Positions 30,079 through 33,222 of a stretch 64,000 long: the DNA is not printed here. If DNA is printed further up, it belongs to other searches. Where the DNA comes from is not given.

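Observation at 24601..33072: Periplasmic glycosylation module (GT2, YdjC deacetylase, GT-C, flippase-like protein, FemAB-like protein, methyltransferase) inside the cytochrome cluster; the poly-Thr linkers may be its O-glycosylation targets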

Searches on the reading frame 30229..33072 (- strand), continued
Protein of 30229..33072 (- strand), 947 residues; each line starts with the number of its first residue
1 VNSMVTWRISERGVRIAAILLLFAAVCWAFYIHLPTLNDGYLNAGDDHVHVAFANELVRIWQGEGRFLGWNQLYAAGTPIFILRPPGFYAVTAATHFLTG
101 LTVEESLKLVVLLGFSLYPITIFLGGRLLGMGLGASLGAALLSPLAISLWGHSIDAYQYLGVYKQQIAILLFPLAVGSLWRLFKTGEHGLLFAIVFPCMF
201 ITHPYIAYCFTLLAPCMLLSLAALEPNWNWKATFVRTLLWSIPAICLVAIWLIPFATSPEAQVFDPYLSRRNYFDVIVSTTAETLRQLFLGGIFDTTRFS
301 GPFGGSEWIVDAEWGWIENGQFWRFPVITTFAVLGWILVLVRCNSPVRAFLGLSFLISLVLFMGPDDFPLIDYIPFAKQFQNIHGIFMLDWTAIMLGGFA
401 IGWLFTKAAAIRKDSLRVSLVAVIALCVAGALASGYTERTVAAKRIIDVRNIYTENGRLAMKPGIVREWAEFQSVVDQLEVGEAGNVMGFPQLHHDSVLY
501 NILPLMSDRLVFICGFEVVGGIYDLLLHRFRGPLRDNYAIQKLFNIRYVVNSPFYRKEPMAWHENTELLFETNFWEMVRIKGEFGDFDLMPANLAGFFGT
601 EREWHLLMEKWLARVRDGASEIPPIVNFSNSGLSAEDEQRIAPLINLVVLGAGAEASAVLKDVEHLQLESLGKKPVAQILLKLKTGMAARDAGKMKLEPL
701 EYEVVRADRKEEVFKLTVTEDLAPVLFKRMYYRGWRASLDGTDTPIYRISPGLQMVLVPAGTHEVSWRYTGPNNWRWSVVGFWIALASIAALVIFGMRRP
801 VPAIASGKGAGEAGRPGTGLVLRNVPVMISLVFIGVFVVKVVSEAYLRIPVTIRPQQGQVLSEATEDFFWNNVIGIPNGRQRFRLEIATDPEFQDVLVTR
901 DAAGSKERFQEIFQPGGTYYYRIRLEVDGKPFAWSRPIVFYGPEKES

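Call 85: search_protein_families(library=ncbifam, proteins=[L013:8003-8950:+, L008:18578-20098:+, L011:8240-9499:-, L017:7818-9917:+, L015:8378-9415:+, L014:13824-16043:-, L009:7577-8233:+, L002:6324-7619:+], max_evalue=0.01)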
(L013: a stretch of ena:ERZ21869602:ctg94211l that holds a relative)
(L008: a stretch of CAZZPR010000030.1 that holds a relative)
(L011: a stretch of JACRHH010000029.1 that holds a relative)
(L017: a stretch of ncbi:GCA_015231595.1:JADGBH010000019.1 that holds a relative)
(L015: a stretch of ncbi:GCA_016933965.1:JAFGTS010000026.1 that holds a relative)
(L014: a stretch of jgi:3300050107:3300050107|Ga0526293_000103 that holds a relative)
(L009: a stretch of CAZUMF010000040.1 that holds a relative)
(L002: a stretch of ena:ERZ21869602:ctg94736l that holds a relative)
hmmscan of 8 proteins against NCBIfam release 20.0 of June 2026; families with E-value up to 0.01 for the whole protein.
L013:8003-8950:+ (315 aa): 2 families
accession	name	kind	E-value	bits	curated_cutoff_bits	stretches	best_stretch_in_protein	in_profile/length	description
NF041766.1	choice_anch_U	domain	2.9e-16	60.1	32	1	198-291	6-91/92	choice-of-anchor U domain-containing protein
NF041763.1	sort_motif_CFI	domain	0.0012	18.3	15.9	1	301-314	1-14/14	CFI-box putative sorting motif-containing protein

L008:18578-20098:+ (506 aa): 2 families
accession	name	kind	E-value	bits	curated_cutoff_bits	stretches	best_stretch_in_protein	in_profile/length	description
TIGR02794.1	tolA_full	equivalog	1.7e-05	24.3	59.45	1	204-345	58-198/362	cell envelope integrity protein TolA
NF045780.1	TrlF_fam_ATP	equivalog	0.0064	15.2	350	1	195-346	512-668/944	TrlF family AAA-like ATPase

L011:8240-9499:- (420 aa): 1 family
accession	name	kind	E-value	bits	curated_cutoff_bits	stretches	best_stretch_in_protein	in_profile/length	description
NF052551.1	EnvBioLpgNMYCTU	equivalog_domain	0.0095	15.3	250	0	19-82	6-67/227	envelope biogenesis lipoprotein LpqN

L017:7818-9917:+ (699 aa): 0 families

L015:8378-9415:+ (345 aa): 7 families
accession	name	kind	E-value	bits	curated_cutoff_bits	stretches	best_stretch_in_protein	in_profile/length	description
TIGR02532.1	IV_pilin_GFxxxE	domain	2e-05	24.2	16.3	1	5-26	2-23/24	prepilin-type N-terminal cleavage/methylation domain-containing protein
NF007862.0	PRK10574.1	equivalog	3.6e-05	23.9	138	1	1-134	1-126/145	prepilin peptidase-dependent pilin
TIGR01708.2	typeII_sec_gspH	equivalog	0.00012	22.1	80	1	4-56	1-53/169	type II secretion system minor pseudopilin GspH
NF007800.0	PRK10506.1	equivalog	0.00022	21.1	158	1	1-59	5-56/163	prepilin peptidase-dependent protein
TIGR02596.1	TIGR02596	subfamily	0.00058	20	70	1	7-54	1-48/196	Verru_Chthon cassette protein D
NF041002.1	pilin_ComGF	equivalog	0.0022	18.2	80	1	4-89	1-86/139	competence type IV pilus minor pilin ComGF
TIGR01710.1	typeII_sec_gspG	equivalog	0.0028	17.7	88.85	1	6-46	2-42/134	type II secretion system major pseudopilin GspG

L014:13824-16043:- (739 aa): 0 families

L009:7577-8233:+ (218 aa): 0 families

L002:6324-7619:+ (431 aa): 4 families
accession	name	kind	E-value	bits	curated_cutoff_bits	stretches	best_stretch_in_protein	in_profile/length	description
NF038304.1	EPS_HpsC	equivalog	1.2e-05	25.1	200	1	4-67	15-78/318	hormogonium polysaccharide secretion pseudopilin HpsC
NF007848.0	PRK10557.1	equivalog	5.2e-05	22.6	120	1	3-72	4-73/192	prepilin peptidase-dependent protein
TIGR02599.1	TIGR02599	subfamily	0.0024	17.2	256.5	1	11-70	1-60/361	Verru_Chthon cassette protein C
NF041013.1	T4P_ComGE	equivalog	0.0096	16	49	0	10-49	4-44/83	competence type IV pilus minor pilin ComGE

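Call 86: search_protein_representatives(alignment_id=A1)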
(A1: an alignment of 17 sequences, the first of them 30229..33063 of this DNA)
Query: 17 sequences, 945 profile positions. Proteins with E-value up to 0.001 (for the whole library): 9470; up to 1e-10: 1766; up to 1e-30: 194. The best 150 are listed.
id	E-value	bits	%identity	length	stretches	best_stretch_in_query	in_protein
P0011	0.0e+00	1430.1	-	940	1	6-944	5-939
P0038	0.0e+00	1291.6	-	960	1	8-944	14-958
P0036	0.0e+00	1267.0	-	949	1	10-944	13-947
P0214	0.0e+00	1158.6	-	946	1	13-942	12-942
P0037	0.0e+00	1038.9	-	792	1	10-795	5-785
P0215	9.2e-171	586.4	-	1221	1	12-942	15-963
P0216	1.6e-170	585.6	-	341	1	33-379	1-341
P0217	2.3e-170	585.1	-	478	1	464-944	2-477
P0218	9.5e-165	566.5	-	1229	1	9-941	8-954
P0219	3.3e-162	558.1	-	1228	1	10-941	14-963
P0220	1.0e-159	549.8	-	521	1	430-942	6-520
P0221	5.2e-145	501.2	-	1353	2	12-414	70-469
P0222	1.3e-135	470.1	-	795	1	9-799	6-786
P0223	1.2e-131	456.9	-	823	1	24-794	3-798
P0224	2.8e-130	452.4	-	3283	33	846-941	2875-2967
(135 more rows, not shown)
